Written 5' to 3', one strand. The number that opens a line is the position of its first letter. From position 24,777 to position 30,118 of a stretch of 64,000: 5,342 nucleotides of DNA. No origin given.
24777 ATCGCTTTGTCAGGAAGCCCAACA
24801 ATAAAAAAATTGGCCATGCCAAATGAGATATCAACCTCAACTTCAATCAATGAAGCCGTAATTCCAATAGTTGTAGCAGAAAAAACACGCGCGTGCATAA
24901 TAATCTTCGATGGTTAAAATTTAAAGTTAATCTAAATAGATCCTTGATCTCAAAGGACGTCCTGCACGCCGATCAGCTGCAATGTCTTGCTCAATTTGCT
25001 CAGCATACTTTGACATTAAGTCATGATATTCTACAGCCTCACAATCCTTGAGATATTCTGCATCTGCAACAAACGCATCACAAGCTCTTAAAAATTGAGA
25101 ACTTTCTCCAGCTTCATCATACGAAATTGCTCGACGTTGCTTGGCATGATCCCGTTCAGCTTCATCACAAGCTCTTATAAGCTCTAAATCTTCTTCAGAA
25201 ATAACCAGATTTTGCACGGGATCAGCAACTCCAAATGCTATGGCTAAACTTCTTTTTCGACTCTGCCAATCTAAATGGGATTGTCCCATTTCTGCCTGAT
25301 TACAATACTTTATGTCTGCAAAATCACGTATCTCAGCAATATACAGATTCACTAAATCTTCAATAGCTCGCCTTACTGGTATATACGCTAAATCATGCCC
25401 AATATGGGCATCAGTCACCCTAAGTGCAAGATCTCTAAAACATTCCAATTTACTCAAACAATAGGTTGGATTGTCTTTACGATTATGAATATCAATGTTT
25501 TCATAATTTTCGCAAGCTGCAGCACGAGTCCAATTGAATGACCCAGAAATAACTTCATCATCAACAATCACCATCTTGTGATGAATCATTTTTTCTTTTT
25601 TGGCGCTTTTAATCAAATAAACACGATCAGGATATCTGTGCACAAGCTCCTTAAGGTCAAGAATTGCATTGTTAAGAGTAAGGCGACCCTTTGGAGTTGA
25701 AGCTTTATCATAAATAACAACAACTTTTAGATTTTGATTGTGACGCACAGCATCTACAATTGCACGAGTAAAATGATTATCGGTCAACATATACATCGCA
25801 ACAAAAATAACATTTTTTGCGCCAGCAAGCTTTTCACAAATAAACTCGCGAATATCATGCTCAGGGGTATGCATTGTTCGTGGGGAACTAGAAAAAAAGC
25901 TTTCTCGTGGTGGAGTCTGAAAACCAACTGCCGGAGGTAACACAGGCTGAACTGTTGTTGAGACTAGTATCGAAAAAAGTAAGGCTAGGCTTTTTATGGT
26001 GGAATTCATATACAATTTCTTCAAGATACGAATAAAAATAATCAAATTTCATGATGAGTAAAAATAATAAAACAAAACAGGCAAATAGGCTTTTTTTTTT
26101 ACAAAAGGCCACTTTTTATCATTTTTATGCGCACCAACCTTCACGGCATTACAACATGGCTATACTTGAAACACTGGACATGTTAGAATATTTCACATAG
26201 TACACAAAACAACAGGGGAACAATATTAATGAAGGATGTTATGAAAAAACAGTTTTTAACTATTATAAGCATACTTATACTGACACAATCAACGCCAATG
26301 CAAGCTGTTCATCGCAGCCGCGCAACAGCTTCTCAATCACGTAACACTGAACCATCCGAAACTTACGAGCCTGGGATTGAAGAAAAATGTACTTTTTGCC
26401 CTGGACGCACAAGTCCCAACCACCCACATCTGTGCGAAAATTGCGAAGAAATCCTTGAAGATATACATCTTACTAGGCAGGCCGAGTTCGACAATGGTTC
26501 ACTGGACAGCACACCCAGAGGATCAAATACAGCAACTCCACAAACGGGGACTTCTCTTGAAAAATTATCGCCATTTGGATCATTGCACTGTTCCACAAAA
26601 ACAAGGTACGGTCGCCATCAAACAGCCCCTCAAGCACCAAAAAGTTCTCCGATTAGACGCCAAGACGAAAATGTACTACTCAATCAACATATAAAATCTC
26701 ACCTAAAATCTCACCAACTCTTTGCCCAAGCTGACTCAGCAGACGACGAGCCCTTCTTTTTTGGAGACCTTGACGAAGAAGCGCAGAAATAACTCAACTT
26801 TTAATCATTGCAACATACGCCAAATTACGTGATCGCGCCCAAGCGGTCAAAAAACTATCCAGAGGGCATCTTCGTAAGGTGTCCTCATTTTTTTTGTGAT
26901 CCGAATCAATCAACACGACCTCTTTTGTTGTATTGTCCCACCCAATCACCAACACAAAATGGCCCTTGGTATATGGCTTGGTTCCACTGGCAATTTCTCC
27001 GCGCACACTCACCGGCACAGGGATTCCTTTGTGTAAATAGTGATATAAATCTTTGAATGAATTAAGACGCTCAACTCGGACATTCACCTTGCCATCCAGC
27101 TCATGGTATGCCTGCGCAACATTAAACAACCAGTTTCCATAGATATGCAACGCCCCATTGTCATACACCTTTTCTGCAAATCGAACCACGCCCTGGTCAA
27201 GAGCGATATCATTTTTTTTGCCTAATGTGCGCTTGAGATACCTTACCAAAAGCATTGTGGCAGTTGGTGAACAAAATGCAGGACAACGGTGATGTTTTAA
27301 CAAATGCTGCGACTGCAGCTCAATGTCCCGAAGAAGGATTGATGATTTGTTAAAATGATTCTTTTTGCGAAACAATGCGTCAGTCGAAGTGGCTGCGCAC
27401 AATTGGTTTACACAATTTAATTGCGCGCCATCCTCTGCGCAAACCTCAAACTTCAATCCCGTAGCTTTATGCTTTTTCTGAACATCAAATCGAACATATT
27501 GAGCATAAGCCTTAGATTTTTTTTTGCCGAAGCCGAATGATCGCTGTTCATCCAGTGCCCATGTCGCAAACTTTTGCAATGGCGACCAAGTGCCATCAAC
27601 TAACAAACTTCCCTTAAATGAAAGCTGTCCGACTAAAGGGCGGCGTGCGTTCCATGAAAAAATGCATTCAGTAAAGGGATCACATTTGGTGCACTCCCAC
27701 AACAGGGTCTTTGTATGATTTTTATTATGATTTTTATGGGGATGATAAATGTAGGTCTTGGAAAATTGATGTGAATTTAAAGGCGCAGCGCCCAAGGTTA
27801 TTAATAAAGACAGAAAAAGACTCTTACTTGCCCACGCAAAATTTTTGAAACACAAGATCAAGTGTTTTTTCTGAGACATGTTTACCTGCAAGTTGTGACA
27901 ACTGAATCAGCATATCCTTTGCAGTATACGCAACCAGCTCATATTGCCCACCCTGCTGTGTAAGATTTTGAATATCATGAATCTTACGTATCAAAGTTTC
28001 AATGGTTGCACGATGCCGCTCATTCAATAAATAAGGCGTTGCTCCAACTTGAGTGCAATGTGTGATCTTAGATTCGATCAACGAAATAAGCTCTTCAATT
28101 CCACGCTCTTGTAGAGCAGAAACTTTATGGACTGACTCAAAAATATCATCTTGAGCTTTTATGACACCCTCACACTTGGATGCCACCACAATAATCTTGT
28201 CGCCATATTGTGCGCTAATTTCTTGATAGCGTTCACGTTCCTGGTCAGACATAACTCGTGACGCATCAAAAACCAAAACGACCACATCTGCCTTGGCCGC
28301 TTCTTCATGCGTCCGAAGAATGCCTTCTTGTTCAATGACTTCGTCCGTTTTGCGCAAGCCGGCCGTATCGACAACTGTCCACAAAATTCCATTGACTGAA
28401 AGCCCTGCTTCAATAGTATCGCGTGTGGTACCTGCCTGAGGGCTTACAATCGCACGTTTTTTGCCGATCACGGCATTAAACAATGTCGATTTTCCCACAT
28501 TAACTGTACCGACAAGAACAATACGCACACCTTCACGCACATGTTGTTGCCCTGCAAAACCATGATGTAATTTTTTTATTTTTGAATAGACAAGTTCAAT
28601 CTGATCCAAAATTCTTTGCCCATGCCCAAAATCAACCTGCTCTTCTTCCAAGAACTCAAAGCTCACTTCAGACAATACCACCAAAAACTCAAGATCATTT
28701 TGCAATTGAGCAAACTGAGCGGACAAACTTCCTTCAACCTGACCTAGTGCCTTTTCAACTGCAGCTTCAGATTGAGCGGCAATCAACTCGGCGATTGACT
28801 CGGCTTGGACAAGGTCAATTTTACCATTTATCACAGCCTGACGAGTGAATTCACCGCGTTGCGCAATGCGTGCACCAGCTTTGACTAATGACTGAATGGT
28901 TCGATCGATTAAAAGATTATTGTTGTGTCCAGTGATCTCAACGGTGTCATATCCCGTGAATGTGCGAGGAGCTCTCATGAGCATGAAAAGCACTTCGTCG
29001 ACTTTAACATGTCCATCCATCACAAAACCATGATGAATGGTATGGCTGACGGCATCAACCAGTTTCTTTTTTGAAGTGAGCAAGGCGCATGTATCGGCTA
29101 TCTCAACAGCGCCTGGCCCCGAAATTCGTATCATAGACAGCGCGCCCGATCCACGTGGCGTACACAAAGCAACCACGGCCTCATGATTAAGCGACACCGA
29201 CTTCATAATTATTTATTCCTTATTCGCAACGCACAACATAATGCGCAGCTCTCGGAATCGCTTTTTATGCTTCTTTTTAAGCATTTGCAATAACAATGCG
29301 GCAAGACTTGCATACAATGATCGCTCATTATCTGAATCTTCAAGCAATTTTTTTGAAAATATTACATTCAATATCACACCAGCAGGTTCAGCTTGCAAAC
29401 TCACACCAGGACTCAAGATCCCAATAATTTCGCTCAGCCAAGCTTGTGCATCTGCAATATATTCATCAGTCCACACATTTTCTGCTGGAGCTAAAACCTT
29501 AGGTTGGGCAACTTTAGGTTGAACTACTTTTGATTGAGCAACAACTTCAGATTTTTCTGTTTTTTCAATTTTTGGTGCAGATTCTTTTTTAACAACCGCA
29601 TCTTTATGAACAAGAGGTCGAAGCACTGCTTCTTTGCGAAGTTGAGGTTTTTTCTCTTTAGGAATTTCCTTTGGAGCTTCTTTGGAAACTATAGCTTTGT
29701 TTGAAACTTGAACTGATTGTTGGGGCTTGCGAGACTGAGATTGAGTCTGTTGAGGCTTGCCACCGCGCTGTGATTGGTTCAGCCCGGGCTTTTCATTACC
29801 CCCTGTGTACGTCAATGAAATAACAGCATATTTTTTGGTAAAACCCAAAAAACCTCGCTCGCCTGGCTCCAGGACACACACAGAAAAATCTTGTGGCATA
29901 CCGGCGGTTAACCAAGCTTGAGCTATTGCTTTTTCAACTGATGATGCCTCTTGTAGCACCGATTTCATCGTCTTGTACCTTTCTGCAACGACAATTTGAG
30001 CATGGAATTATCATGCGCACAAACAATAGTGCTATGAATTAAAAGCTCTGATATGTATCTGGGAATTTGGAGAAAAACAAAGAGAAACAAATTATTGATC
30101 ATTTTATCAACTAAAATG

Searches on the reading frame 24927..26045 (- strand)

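Call 62: search_protein_families(library=pfam, proteins=[window:24927-26045:-], max_evalue=0.001)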
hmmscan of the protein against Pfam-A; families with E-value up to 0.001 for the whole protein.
window:24927-26045:- (372 aa): 3 families
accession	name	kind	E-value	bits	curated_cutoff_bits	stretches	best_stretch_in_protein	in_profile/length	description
PF13091.12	PLDc_2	-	1.4e-13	51.3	27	1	69-188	1-116/132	PLD-like domain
PF07894.18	SACK1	-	1.4e-07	31.8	21.4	1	60-173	121-241/274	Scaffolding anchor of CK1 domain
PF00614.28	PLDc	-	0.00093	19.6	21.9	0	155-174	6-26/28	Phospholipase D Active site motif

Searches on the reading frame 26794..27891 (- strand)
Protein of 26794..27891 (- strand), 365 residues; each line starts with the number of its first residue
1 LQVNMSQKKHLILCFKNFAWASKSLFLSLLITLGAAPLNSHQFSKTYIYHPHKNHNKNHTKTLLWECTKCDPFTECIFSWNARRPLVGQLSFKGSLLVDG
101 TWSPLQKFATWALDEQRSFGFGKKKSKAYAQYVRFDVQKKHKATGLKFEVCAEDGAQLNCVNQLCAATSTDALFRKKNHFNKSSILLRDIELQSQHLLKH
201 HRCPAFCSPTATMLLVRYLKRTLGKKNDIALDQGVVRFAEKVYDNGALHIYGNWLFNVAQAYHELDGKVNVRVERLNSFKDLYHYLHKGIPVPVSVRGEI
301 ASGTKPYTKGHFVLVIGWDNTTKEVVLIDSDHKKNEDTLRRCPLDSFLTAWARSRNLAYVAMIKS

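Call 62: search_protein_families(library=pfam, proteins=[window:26794-27891:-], max_evalue=0.001)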
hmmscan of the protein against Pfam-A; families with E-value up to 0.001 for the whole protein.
window:26794-27891:- (365 aa): 1 family
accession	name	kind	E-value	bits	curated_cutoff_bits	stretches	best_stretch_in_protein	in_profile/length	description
PF13529.12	Peptidase_C39_2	-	6e-13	50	24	1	189-330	2-142/143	Peptidase_C39 like family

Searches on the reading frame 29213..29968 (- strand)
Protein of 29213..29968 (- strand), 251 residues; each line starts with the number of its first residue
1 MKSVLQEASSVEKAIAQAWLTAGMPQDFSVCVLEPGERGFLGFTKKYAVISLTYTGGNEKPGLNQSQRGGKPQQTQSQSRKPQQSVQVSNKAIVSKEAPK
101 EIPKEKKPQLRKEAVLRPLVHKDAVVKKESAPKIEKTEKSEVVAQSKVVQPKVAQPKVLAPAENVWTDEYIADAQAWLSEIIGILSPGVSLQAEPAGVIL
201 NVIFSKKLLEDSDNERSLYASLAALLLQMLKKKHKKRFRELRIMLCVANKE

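Call 62: search_protein_families(library=pfam, proteins=[window:29213-29968:-], max_evalue=0.001)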
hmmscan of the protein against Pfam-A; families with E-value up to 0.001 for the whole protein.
window:29213-29968:- (251 aa): 1 family
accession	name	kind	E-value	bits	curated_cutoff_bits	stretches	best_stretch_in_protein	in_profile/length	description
PF14804.11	Jag_N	-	2.1e-07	31.7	25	1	7-53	2-49/50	Jag N-terminus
